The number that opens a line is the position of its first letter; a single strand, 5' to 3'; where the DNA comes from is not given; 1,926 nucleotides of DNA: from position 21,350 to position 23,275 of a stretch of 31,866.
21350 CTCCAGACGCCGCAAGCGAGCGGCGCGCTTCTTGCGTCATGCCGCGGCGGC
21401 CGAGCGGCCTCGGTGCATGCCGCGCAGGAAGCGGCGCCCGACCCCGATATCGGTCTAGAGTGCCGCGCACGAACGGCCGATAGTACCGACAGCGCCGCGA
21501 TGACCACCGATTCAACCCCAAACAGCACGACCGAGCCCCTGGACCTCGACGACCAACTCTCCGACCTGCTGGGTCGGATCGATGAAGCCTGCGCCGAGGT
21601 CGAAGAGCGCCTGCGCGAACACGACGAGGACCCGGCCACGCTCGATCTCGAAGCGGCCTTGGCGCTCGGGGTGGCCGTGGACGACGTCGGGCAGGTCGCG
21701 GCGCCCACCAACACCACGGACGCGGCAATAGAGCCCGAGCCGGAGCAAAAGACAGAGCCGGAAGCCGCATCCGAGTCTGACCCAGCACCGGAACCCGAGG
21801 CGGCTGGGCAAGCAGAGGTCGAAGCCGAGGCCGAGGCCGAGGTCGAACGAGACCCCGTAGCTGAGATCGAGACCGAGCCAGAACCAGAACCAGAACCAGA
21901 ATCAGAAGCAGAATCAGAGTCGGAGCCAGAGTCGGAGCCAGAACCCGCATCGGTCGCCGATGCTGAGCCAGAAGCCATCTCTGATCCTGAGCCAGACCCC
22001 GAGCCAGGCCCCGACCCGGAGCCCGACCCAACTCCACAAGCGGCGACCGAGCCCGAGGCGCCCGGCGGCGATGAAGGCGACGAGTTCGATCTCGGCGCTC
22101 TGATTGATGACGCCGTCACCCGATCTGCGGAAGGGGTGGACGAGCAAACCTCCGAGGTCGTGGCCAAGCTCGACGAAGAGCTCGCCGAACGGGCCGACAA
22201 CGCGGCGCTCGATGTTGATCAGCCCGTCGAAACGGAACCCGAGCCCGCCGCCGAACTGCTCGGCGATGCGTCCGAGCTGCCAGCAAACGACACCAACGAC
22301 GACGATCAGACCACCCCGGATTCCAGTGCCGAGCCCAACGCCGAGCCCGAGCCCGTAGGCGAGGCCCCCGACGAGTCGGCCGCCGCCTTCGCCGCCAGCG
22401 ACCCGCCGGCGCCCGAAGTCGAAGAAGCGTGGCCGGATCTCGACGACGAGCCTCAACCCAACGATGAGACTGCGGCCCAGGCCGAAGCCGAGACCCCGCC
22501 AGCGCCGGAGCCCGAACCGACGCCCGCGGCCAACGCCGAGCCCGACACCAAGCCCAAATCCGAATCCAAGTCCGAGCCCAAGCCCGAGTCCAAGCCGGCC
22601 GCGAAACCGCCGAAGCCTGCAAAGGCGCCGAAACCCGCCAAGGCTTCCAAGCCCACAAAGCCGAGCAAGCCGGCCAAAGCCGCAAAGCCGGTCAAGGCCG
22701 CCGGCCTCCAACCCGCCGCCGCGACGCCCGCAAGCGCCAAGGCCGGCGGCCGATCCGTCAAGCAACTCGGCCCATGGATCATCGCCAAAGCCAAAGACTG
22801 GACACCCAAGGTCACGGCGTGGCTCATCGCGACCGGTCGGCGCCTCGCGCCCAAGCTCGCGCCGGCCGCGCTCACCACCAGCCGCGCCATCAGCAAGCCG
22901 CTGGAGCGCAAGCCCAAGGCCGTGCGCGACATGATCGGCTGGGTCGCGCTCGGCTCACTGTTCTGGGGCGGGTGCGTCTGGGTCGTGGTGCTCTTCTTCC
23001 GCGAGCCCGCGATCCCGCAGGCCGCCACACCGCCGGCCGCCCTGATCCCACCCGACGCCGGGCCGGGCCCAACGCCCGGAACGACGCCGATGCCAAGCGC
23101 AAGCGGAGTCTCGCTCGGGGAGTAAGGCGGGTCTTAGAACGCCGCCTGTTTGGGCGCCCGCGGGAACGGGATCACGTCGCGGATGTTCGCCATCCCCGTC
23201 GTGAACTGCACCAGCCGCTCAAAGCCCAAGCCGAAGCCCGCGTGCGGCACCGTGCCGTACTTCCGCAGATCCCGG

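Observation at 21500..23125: Membrane-anchored, highly acidic disordered protein with a histone-H1/AlgP-like KP repeat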

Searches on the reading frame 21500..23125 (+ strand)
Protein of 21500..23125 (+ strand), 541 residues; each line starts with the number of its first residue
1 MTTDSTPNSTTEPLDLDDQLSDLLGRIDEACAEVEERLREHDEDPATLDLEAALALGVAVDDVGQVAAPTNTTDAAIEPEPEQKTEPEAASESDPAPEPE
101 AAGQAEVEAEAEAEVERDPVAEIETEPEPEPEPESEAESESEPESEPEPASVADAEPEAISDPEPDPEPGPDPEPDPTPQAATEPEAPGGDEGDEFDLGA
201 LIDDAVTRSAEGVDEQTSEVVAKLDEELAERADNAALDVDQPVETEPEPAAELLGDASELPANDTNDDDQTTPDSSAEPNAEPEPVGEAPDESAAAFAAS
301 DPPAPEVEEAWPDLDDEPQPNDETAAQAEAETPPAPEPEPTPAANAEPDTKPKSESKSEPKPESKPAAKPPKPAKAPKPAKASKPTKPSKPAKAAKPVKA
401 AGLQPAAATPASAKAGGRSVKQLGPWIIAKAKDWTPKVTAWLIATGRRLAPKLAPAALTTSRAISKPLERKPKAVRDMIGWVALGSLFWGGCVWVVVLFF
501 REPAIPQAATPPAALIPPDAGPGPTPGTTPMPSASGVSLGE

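Call 6: search_protein_families(library=pfam, proteins=[window:21500-23122:+], max_evalue=1)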
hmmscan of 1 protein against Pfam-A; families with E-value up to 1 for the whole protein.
window:21500-23122:+ (541 aa): 1 family
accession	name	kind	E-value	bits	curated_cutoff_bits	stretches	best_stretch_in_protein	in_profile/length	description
PF05887.16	Trypan_PARP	-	0.0061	17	100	2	124-183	58-115/134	Procyclic acidic repetitive protein (PARP)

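Call 7: search_protein_families(library=ncbifam, proteins=[window:21500-23122:+], max_evalue=1)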
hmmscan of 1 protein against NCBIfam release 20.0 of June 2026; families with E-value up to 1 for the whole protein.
window:21500-23122:+ (541 aa): 1 family
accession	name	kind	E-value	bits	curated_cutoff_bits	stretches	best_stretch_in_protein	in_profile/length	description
NF000535.3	MSCRAMM_SdrC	exception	0.0019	16.3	1700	1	91-165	736-892/963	MSCRAMM family adhesin SdrC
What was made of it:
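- On TonB: There is no TonB_C hit (calls 6, 7).
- On HubP/FimV: No Pfam or NCBIfam hits (calls 6, 7).
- Closest known: HubP/FimV polar hubs. Different: None of these is found here (calls 6, 7).
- No TonB_C or TolA domain (calls 6, 7).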

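Call 10: find_encoding_contigs(protein=window:21500-23125:+, flank=10000, max_places=6)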
Protein window:21500-23125:+ (541 aa): no gene with exactly this product is on record in the collection.
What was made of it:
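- Tried and rejected: An exact look-up of the window protein found no record (call 10).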

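Call 11: find_homologous_proteins(query=window:21500-23122:+, max_evalue=0.001)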
Query window:21500-23122:+ (541 aa): 4 proteins with E <= 0.001 among 8000 candidates.
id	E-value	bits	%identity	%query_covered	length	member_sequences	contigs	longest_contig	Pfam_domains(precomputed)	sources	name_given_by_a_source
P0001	4.0e-160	553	86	59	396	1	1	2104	-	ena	-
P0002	9.1e-73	264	39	96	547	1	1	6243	-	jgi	-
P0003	6.1e-5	40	30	37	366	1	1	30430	-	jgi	jgi:hypothetical protein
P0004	6.7e-4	37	35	13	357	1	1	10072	-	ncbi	ncbi:MAG: hypothetical protein AAF747_02920 [Planctomycetota bacterium]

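Call 14: find_encoding_contigs(protein=P0002, flank=10000)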
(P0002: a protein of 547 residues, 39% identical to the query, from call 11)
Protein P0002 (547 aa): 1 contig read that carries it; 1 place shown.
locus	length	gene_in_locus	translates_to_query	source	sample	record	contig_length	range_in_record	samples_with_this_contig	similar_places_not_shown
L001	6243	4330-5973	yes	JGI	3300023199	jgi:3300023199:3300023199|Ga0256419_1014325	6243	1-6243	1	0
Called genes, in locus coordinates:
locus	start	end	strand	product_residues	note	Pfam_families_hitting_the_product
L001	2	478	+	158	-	?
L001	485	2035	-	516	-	PF02074:Peptidase_M32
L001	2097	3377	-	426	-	-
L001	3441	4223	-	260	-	PF20260:PUA_4, PF04452:Methyltrans_RNA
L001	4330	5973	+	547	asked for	-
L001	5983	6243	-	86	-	?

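Call 15: find_encoding_contigs(protein=P0003, flank=10000)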
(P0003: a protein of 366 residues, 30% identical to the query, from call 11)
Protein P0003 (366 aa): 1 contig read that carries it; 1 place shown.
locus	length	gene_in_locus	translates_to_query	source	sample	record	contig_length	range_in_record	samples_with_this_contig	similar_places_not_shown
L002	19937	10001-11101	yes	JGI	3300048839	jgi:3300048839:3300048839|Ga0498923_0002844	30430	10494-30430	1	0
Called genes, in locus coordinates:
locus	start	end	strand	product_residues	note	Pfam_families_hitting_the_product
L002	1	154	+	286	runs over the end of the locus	-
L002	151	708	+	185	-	-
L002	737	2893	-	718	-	-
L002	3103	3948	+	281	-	PF02678:Pirin, PF07883:Cupin_2 (faint), PF17954:Pirin_C_2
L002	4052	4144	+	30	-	-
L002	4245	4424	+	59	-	PF21344:Zn_ribbon_LysW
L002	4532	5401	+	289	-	PF22626:LysX_preATP_grasp, PF08443:RimK, PF02955:GSH-S_ATP (weak)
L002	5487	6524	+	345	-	PF01118:Semialdhyde_dh, PF22698:Semialdhyde_dhC_1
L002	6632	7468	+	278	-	PF00696:AA_kinase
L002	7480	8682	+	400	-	PF01546:Peptidase_M20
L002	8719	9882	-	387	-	PF13243:SQHop_cyclase_C (faint)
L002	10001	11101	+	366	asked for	-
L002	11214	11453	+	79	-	PF13699:eCIS_core (weak)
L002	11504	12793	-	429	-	PF00346:Complex1_49kDa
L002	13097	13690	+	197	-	-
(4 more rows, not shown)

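Call 16: find_encoding_contigs(protein=P0004, flank=10000)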
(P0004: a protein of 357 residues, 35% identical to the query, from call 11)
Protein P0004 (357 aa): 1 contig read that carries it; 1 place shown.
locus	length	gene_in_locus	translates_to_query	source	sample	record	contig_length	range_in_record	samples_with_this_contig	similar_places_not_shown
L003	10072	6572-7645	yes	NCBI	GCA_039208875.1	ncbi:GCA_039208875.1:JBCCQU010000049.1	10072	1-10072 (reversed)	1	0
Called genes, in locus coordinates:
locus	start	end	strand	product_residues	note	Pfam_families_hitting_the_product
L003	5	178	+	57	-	PF00476:DNA_pol_A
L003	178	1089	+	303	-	PF17827:PrmC_N, PF02475:TRM5-TYW2_MTfase, PF05175:MTS, PF06325:PrmA (weak), PF12847:Methyltransf_18 (weak), PF13847:Methyltransf_31, PF09445:Methyltransf_15, PF13649:Methyltransf_25, +1 more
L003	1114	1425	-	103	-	-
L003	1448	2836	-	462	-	PF00939:Na_sulph_symp, PF03600:CitMHS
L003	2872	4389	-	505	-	PF02074:Peptidase_M32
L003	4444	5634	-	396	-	PF13243:SQHop_cyclase_C (weak)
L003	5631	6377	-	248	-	PF20260:PUA_4, PF04452:Methyltrans_RNA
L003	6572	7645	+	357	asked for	-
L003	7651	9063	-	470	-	PF01336:tRNA_anti-codon, PF00152:tRNA-synt_2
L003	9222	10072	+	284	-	PF13205:Big_5 (weak)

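Call 47: predict_structure(alignment_id=A3)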
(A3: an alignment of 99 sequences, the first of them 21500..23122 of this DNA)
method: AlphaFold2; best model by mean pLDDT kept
length: 541 residues; sequences in the alignment: 99
mean_pLDDT: 60.1   pTM: 0.32
mean pLDDT of the five models: 60.1, 60.0, 57.7, 57.6, 56.5
residues with pLDDT >= 90: 70; 70-90: 80; 50-70: 183; < 50: 208
segments of 3 or more residues with pLDDT < 50: 1-3, 71-78, 88-94, 100-112, 120-128, 134-142, 144-146, 150-156, 158-164, 172-174, 178-184, 242-246, 250-260, 262-272, 274-278, 286-301, 306-311, 313-317, 327-332, 398-400, 413-416
pLDDT, mean of each block of 10 residues (from residue 1): 49 78 94 90 68 76 65 45 47 47 44 49 45 45 46 46 48 47 46 51 53 58 86 66 50 42 42 46 46 43 46 46 47 55 52 50 52 56 52 50 48 49 67 84 91 93 91 95 95 91 87 75 61 55 36
secondary structure, 60 per line:
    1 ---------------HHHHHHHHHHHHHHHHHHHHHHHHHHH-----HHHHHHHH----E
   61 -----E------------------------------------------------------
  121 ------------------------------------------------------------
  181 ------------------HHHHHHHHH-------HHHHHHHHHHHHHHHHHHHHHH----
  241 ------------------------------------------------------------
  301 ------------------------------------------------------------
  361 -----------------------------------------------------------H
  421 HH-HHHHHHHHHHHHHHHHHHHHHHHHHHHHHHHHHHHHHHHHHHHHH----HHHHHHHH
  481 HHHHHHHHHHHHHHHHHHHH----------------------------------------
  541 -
elements in order: H16-42 H48-55 H199-207 H215-236 H424-468 H473-500
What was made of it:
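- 21536..21625 (+): N module, residues 13-42. A conserved amphipathic acidic helix; the window sequence is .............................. and the family consensus is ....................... AF2 helix 16-42 has pLDDT above 90 (call 47).
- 22085..22219 (+): Central helical island, residues 196-240. It has a short helix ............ and the M module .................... (family consensus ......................). AF2 helices 199-207 and 215-236, with pLDDT about 86 (call 47).
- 22769..22903 (+): Pre-anchor basic amphipathic helix, residues 424-468. It ends in the conserved S-K-P-L motif. AF2 helix 424-468 has pLDDT 84-93 (call 47).
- On Unnamed Phycisphaerales tail-anchored acidic protein family (defined in this session): AF2 helix with pLDDT above 90 (call 47).
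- The rest has pLDDT below 55 (call 47).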

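Call 49: search_solved_structures(query=A3, max_evalue=1, show_alignments=3)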
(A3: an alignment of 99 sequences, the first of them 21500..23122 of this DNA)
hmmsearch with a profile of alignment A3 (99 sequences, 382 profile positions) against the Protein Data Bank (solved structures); distinct sequences matched with E-value up to 1: 21.
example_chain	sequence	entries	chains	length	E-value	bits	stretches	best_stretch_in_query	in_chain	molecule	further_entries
7n6g_1T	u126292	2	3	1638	0.0034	20.7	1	82-257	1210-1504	FAP76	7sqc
7q5q_B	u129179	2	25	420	0.0039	20.5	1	159-268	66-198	Dihydrolipoyllysine-residue succinyltransferase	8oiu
9mgw_3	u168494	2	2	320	0.0098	19.1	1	192-254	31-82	LHCA3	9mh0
9m8m_H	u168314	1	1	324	0.013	18.7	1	194-262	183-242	Photosynthetic reaction center subunit H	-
9g2k_A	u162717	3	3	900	0.015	18.5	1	195-274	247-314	Mycobactin import ATP-binding/permease protein IrtA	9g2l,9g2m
9fxc_A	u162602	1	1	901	0.015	18.5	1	195-274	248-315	Mycobactin import ATP-binding/permease protein IrtA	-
6tej_A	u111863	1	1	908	0.015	18.5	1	195-274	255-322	Drug ABC transporter ATP-binding protein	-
9gv5_A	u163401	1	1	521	0.025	17.8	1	168-255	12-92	Monocarboxylate transporter 8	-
9fkn_A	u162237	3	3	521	0.025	17.8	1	168-255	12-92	Monocarboxylate transporter 8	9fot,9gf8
9o17_AC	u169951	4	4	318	0.03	17.5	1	201-263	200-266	Small ribosomal subunit protein uS3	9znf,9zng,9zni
9njt_A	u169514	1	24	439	0.04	17.1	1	201-282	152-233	Dihydrolipoyllysine-residue succinyltransferase component of 2-oxoglutarate dehydrogenase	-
8zvk_A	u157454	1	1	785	0.042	17.1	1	205-257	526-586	AaBgIC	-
8p5t_A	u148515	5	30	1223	0.085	16.1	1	200-254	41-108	2-oxoglutarate dehydrogenase E1/E2 component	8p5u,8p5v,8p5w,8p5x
8zkn_A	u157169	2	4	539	0.11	15.7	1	180-255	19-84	Monocarboxylate transporter 8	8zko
9wg7_12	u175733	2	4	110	0.2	14.8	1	200-248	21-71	ApcG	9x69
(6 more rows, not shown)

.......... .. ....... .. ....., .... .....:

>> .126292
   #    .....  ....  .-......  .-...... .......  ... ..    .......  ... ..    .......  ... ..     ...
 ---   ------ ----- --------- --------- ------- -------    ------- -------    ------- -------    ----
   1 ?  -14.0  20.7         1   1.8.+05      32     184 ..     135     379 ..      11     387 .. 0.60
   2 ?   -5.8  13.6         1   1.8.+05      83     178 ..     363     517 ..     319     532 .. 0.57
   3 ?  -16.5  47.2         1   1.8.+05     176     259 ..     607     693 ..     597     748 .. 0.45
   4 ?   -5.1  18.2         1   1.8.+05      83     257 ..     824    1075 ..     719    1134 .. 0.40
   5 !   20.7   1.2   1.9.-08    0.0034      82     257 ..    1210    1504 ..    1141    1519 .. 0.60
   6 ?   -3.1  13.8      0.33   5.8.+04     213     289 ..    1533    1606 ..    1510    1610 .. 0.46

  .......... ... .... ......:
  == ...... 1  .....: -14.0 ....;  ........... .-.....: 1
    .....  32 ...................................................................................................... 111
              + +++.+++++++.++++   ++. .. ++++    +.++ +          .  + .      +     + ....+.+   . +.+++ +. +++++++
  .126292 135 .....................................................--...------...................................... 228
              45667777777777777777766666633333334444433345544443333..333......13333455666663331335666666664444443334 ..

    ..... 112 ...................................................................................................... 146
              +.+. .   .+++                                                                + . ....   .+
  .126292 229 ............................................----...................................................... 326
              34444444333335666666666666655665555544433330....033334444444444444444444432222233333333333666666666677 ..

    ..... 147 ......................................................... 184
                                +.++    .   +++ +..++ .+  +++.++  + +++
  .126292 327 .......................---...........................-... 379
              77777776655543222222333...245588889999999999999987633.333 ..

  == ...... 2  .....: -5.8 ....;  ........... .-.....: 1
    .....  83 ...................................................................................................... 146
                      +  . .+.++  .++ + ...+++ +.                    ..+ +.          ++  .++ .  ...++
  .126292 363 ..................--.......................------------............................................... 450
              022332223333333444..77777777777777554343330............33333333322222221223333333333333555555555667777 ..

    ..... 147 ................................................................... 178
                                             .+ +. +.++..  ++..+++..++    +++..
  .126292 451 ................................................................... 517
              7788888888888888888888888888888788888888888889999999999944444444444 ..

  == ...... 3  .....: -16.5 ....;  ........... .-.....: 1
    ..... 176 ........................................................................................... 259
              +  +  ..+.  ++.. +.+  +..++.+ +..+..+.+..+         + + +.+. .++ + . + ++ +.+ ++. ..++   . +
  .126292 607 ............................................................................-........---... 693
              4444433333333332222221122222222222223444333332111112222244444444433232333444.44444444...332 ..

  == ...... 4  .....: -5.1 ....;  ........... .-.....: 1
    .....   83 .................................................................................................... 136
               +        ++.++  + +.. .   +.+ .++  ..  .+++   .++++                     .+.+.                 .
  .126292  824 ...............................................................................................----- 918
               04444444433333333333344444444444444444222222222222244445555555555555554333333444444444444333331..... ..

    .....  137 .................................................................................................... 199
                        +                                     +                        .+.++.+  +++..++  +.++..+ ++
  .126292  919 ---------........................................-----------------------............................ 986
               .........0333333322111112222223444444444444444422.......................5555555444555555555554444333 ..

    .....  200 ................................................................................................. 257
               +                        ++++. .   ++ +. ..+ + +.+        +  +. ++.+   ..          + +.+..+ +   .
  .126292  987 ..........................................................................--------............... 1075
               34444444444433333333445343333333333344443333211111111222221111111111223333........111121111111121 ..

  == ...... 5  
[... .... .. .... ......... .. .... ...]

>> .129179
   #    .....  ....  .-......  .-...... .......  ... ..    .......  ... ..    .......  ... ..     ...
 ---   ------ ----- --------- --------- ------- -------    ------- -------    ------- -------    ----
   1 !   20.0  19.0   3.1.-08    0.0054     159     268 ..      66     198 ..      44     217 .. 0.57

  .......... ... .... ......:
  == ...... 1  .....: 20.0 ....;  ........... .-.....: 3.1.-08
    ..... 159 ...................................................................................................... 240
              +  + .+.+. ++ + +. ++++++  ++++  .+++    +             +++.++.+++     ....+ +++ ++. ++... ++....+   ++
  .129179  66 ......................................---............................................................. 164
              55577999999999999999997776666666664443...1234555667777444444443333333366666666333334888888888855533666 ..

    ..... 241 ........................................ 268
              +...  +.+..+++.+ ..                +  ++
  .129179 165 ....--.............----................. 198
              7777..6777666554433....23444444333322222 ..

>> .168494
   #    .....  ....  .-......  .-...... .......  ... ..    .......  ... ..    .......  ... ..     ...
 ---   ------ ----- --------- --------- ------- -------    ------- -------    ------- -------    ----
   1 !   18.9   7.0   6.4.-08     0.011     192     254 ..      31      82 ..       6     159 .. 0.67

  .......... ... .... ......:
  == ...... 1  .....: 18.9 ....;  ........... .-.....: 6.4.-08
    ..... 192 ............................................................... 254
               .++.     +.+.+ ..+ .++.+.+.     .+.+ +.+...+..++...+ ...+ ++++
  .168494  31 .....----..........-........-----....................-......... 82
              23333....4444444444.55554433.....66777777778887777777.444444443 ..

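Call 50: search_protein_families(library=pfam, alignment_id=A3, max_evalue=0.01)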
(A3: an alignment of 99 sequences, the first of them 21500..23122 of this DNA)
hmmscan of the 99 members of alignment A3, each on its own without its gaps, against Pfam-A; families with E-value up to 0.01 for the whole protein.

A. member 1, window:21500-23122:+ (541 aa): 1 family
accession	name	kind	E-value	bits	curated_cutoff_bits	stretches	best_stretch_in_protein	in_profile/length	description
PF05887.16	Trypan_PARP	-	0.0061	17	100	1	124-183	58-115/134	Procyclic acidic repetitive protein (PARP)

B. families by the number of members that match (of 99 scanned): 4 families
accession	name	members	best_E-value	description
PF05887.16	Trypan_PARP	2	0.0061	Procyclic acidic repetitive protein (PARP)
PF05008.21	V-SNARE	1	0.0011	Vesicle transport v-SNARE protein N-terminus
PF25678.1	DUF7946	1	0.0057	Domain of unknown function (DUF7946)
PF07382.16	HC2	1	0.0062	Histone H1-like nucleoprotein HC2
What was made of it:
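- On PopZ (DUF2497): No Pfam hit (calls 6, 50).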

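Call 51: find_encoding_contigs(protein=P0001, flank=3000, max_places=3)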
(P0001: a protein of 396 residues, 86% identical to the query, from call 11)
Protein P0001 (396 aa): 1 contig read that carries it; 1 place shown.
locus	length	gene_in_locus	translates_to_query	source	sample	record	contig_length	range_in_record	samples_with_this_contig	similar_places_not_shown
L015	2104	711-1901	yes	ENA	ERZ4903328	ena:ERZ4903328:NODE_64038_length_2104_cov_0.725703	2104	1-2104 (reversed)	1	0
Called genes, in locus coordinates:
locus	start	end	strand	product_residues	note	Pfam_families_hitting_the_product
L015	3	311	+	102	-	?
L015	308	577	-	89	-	-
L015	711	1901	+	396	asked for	-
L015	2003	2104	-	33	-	?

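Call 70: fold_search(model_id=the predicted structure, library=pdb)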
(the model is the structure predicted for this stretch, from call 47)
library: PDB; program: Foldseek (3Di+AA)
matches with E <= 10: 0; with E <= 0.001: 0
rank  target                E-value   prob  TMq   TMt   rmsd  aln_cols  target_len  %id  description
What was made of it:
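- Tried and rejected: Foldseek of the AF2 model against the PDB returned nothing (call 70).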

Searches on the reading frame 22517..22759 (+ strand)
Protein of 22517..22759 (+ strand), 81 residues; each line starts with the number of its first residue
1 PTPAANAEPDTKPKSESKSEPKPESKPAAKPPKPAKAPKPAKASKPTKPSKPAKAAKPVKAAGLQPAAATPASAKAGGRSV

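Call 56: search_protein_families(library=pfam, proteins=[window:22517-22759:+], max_evalue=10)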
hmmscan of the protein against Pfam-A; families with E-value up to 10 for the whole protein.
window:22517-22759:+ (81 aa): 1 family
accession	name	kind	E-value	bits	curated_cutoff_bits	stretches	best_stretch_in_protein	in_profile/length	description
PF06217.17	GAGA_bind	-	3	8.5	26.6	1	6-61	101-157/284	GAGA binding protein-like family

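Call 57: search_protein_families(library=ncbifam, proteins=[window:22517-22759:+], max_evalue=10)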
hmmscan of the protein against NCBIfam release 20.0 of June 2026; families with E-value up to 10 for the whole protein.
window:22517-22759:+ (81 aa): 3 families
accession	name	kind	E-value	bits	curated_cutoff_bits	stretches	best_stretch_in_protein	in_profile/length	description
NF047977.1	AM470T4SSEfctr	equivalog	0.32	8.8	2200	1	4-73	841-907/1239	AM470 family type 4 secretion system effector protein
NF008084.0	PRK10819.1-5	equivalog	2.8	7.7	315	1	3-71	71-141/249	TonB system transport protein TonB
NF040677.1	wall_bind_EntC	exception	4.5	6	770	1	5-71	244-314/422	cell wall-binding protein EntC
